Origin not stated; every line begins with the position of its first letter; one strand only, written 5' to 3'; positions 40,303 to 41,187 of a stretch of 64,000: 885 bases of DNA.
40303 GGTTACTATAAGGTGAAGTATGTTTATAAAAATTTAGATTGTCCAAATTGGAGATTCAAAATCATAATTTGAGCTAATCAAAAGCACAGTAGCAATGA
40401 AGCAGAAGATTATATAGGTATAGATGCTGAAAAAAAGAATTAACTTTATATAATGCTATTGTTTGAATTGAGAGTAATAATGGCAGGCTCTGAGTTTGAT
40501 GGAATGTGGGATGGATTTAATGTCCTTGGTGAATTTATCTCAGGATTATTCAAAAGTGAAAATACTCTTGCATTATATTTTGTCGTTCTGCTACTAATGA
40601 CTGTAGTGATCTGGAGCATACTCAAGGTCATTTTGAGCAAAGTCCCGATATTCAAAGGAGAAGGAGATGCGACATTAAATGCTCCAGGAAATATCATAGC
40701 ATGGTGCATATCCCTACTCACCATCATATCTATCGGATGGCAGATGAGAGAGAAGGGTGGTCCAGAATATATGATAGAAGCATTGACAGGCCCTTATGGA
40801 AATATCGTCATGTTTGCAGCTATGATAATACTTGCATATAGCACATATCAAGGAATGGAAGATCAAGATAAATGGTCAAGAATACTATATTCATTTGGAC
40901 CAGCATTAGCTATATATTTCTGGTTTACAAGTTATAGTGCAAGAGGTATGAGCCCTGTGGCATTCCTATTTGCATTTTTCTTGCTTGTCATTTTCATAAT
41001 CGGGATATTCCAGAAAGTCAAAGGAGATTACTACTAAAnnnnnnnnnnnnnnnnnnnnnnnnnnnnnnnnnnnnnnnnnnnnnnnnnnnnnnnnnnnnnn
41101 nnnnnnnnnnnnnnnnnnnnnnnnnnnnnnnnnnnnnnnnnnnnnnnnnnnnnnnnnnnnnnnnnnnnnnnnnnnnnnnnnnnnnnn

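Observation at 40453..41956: Two-gene module: 5-TM membrane protein plus membrane-anchored His-rich coiled-coil protein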

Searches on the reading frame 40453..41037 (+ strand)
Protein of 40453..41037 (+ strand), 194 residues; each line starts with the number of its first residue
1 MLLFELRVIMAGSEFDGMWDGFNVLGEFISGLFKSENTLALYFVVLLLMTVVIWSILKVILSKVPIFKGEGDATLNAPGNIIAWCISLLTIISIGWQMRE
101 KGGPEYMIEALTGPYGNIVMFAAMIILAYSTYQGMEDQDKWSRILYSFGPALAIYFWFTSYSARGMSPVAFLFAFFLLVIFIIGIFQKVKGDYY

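Call 5: search_protein_families(library=ncbifam, proteins=[window:40453-41037:+], max_evalue=1)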
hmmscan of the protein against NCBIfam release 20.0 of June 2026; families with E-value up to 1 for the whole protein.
window:40453-41037:+ (194 aa): 0 families

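Call 6: search_protein_families(library=pfam, proteins=[window:40453-41037:+], max_evalue=1)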
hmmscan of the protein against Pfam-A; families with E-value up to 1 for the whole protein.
window:40453-41037:+ (194 aa): 2 families
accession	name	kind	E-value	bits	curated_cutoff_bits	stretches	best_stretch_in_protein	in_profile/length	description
PF09843.14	DUF2070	-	0.058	12.1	30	1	38-186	39-169/561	Predicted membrane protein (DUF2070)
PF20645.2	Rrn7_cyclin_C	-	0.21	11.7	22.4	1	74-143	42-106/163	Rrn7/TAF1B, C-terminal cyclin domain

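Call 9: find_homologous_proteins(query=window:40453-41037:+, max_evalue=0.001)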
Query window:40453-41037:+ (194 aa): 1 proteins with E <= 0.001 among 155 candidates.
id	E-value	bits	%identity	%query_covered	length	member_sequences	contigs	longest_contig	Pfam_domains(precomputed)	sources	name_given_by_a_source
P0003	2.9e-116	404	100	95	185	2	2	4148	-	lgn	-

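Call 43: search_solved_structures(query=A5, max_evalue=10)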
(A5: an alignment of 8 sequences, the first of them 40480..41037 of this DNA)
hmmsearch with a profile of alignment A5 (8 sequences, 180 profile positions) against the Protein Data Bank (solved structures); distinct sequences matched with E-value up to 10: 1.
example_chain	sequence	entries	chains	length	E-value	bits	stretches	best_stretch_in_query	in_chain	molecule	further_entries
9f5x_m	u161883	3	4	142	1.7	11.4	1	101-130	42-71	NADH dehydrogenase [ubiquinone] 1 alpha subcomplex subunit 13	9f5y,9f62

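Call 45: search_protein_families(library=pfam, alignment_id=A5, max_evalue=1)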
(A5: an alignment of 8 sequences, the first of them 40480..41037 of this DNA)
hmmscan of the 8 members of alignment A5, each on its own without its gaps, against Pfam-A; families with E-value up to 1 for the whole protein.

A. member 1, window:40480-41037:+ (185 aa): 2 families
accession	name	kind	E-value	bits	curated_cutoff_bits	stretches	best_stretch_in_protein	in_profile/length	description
PF09843.14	DUF2070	-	0.16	10.7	30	1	29-177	39-169/561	Predicted membrane protein (DUF2070)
PF20645.2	Rrn7_cyclin_C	-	0.19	11.9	22.4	1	65-134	42-106/163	Rrn7/TAF1B, C-terminal cyclin domain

B. families by the number of members that match (of 8 scanned): 11 families
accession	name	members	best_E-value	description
PF04956.18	TrbC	1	0.006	TrbC/VIRB2 pilin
PF15109.11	TMEM125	1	0.0081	TMEM125 protein family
PF13572.11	DUF4134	1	0.011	Domain of unknown function (DUF4134)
PF14015.11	DUF4231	1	0.063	Protein of unknown function (DUF4231)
PF14813.11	NADH_B2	1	0.11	NADH dehydrogenase 1 beta subcomplex subunit 2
PF09843.14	DUF2070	1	0.16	Predicted membrane protein (DUF2070)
PF20645.2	Rrn7_cyclin_C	1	0.19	Rrn7/TAF1B, C-terminal cyclin domain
PF19545.4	DUF6069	1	0.33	Family of unknown function (DUF6069)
PF11833.13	CPP1-like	1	0.37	Protein CHAPERONE-LIKE PROTEIN OF POR1-like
PF25665.1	His1_capsid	1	0.45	His1 virus capsid protein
PF00854.27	PTR2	1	0.8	POT family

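Call 54: search_protein_families(library=padloc, proteins=[window:40480-41037:+], max_evalue=1)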
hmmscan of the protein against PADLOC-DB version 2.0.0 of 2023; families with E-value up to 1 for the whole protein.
window:40480-41037:+ (185 aa): 1 family
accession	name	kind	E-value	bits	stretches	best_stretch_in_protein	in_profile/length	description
PDLC00719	Effector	-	0.36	8.2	1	122-180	11-71/256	4TM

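Call 55: search_protein_families(library=phrogs, proteins=[window:40480-41037:+], max_evalue=1)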
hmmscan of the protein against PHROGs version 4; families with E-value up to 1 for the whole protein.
window:40480-41037:+ (185 aa): 1 family
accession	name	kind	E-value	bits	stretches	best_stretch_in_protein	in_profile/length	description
phrog_8152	-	unknown function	0.1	13.7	1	28-54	35-61/67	-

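Call 57: predict_structure(protein=window:40480-41037:+)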
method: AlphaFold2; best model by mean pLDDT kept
length: 185 residues; sequences in the alignment: 1
mean_pLDDT: 59.3   pTM: 0.33
mean pLDDT of the five models: 59.3, 54.9, 52.7, 50.6, 45.9
residues with pLDDT >= 90: 0; 70-90: 4; 50-70: 169; < 50: 12
segments of 3 or more residues with pLDDT < 50: 1-3, 61-63
pLDDT, mean of each block of 10 residues (from residue 1): 54 62 58 61 64 57 50 57 58 62 61 61 59 58 60 58 67 62 51
secondary structure, 60 per line:
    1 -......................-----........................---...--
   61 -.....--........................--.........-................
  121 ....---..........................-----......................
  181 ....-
elements in order: H2-23 H29-52 H62-66 H69-92 H95-103 H105-124 H128-153 H159-184

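Call 88: search_protein_families(library=ncbifam, alignment_id=A6, max_evalue=0.1)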
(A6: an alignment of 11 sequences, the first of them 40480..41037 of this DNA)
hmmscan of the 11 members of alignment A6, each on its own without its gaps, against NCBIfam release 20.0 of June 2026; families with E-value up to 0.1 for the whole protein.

A. member 1, window:40480-41037:+ (185 aa): 0 families

B. families by the number of members that match (of 11 scanned): 2 families
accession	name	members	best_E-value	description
TIGR01940.1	nqrE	1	0.015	NADH:ubiquinone reductase (Na(+)-transporting) subunit E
NF041882.1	PA3371_fam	1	0.072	PA3371 family protein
